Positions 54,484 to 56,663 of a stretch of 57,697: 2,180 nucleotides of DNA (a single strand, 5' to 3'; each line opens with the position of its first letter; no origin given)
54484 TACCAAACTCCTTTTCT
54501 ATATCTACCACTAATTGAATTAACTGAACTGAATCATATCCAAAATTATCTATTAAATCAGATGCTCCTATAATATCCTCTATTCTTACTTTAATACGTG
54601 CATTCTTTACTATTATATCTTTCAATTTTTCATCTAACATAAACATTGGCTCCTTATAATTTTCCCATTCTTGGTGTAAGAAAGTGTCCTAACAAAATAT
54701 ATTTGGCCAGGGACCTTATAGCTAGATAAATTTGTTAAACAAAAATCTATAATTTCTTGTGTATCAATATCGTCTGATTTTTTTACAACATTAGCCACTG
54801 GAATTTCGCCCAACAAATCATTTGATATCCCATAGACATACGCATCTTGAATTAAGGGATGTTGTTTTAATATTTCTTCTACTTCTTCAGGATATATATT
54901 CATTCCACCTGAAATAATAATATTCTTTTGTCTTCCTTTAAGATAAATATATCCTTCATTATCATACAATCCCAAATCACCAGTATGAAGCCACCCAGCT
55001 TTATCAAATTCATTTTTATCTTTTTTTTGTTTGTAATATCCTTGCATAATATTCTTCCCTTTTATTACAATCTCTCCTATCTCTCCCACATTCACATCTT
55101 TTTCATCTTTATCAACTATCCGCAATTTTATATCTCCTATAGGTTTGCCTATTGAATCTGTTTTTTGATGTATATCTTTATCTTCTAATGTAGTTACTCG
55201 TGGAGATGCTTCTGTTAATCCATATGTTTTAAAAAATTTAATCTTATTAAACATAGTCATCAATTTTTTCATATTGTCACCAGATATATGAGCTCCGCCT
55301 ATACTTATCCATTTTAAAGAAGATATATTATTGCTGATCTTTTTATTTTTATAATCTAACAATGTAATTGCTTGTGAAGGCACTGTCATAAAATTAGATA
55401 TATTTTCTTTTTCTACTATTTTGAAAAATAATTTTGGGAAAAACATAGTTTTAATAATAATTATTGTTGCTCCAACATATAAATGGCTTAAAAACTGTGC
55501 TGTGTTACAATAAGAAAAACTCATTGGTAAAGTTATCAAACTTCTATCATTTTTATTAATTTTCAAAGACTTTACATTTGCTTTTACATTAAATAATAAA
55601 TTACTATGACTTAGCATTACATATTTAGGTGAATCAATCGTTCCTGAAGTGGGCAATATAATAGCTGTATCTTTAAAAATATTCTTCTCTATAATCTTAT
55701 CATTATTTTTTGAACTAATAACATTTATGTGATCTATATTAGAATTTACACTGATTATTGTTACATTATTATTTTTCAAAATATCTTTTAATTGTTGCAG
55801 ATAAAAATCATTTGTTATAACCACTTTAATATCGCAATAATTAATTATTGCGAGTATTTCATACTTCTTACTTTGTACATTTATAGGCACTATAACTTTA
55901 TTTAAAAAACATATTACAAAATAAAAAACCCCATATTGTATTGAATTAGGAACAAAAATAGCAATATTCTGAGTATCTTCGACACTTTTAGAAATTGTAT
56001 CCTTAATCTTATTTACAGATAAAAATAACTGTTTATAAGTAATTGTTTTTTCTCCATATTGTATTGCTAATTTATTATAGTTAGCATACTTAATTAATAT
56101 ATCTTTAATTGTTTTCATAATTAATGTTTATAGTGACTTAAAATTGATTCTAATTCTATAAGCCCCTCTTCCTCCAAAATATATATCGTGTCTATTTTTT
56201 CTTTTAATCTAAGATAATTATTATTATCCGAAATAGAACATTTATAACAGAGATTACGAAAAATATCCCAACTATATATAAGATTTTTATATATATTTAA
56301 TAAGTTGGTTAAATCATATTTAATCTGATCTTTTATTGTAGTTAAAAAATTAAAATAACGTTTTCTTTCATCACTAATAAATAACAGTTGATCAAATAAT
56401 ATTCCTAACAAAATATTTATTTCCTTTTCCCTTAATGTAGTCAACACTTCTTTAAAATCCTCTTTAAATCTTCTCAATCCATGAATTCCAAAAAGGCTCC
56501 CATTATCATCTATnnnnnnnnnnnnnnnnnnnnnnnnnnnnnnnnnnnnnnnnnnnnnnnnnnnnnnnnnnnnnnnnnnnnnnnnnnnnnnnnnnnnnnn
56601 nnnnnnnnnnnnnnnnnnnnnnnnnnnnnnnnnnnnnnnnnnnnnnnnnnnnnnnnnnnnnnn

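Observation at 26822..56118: A ~29 kb NRPS / fatty-acyl / radical-SAM cluster embedded between phage modules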

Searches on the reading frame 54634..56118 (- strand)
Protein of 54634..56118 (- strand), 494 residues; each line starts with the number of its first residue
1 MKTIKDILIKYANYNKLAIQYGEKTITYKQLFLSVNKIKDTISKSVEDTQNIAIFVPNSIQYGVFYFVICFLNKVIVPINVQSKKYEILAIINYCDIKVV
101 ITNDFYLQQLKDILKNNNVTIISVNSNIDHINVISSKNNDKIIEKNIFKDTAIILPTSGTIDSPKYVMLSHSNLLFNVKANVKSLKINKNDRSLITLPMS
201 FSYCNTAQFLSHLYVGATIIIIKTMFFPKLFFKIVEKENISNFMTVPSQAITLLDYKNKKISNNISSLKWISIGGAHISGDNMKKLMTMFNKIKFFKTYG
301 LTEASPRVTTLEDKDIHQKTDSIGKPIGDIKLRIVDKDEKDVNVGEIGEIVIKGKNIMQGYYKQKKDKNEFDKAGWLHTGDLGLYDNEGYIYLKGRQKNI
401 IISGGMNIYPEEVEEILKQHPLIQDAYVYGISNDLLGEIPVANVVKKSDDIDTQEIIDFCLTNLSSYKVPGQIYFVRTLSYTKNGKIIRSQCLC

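Call 3: search_protein_families(library=pfam, proteins=[window:54634-56118:-])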
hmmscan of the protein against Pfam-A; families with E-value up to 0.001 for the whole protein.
window:54634-56118:- (494 aa): 2 families
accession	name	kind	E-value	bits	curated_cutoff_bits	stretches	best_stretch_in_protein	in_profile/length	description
PF00501.34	AMP-binding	-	2.3e-62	211.4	29.9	1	15-362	10-384/384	AMP-binding enzyme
PF13193.12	AMP-binding_C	-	1.2e-15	58.6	24.5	1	412-486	1-76/76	AMP-binding enzyme C-terminal domain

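Call 28: search_protein_families(library=ncbifam, max_evalue=0.00001, proteins=[window:54634-56118:-])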
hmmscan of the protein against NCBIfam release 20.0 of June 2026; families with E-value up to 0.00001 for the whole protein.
window:54634-56118:- (494 aa): 105 families (the best 25 are shown)
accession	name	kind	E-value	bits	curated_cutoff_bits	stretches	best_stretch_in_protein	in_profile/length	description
NF004837.0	PRK06187.1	subfamily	4.2e-101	338.8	476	1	3-490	9-516/531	long-chain-fatty-acid--CoA ligase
NF006182.0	PRK08316.1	subfamily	7.8e-88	295.2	663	1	3-489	12-510/523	fatty acyl-CoA synthetase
NF005307.0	PRK06839.1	equivalog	4.7e-86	289.4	748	1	13-491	15-488/496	o-succinylbenzoate--CoA ligase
TIGR01923.1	menE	equivalog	6.2e-83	279.1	330.15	1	27-491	1-441/442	o-succinylbenzoate--CoA ligase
NF002966.0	PRK03640.1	equivalog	1.1e-82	278.2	556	1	15-491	17-475/483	o-succinylbenzoate--CoA ligase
NF005797.0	PRK07638.1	equivalog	4.4e-82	276.1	518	1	13-491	14-474/487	acyl-CoA synthetase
NF009233.0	PRK12583.1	subfamily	1.6e-78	264.5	832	1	124-489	176-543/558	fatty acid CoA ligase family protein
NF052269.1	Staph_lig_FadD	equivalog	8.6e-76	255.3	650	1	23-489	25-486/499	long-chain-fatty-acid--CoA ligase FadD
NF005801.1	PRK07656.1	equivalog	6.7e-74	249.3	657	1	15-491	16-498/500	FadD3 family acyl-CoA ligase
TIGR03098.1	ligase_PEP_1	hypoth_equivalog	8.8e-74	248.8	592.35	1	15-490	15-512/517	acyl-CoA ligase (AMP-forming), exosortase A system-associated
NF006181.0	PRK08314.1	subfamily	3.9e-69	233.4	705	2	148-488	203-546/563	long-chain-fatty-acid--CoA ligase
NF005857.1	PRK07786.1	exception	8.3e-69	232.4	733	1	15-490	24-506/513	fatty-acid--CoA ligase FadD5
NF004114.0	PRK05605.1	equivalog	3.3e-66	223.8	766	1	141-491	213-564/575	long-chain-fatty-acid--CoA ligase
NF004511.1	PRK05852.1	equivalog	8.4e-64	216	650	1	22-490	23-498/505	FadD7 family fatty acid--CoA ligase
NF005676.0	PRK07470.1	equivalog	1.3e-63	215.5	774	1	15-490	35-523/544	acyl-CoA synthetase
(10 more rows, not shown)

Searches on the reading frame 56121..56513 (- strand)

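Call 76: search_protein_families(library=pfam, max_evalue=10, proteins=[window:56121-56513:-])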
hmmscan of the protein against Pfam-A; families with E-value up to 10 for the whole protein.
window:56121-56513:- (130 aa): 1 family
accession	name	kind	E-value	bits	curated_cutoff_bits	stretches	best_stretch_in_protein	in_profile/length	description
PF20640.2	Rrn6_HB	-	0.021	15.4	26.4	1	39-84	110-161/192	Rrn6, helical bundle domain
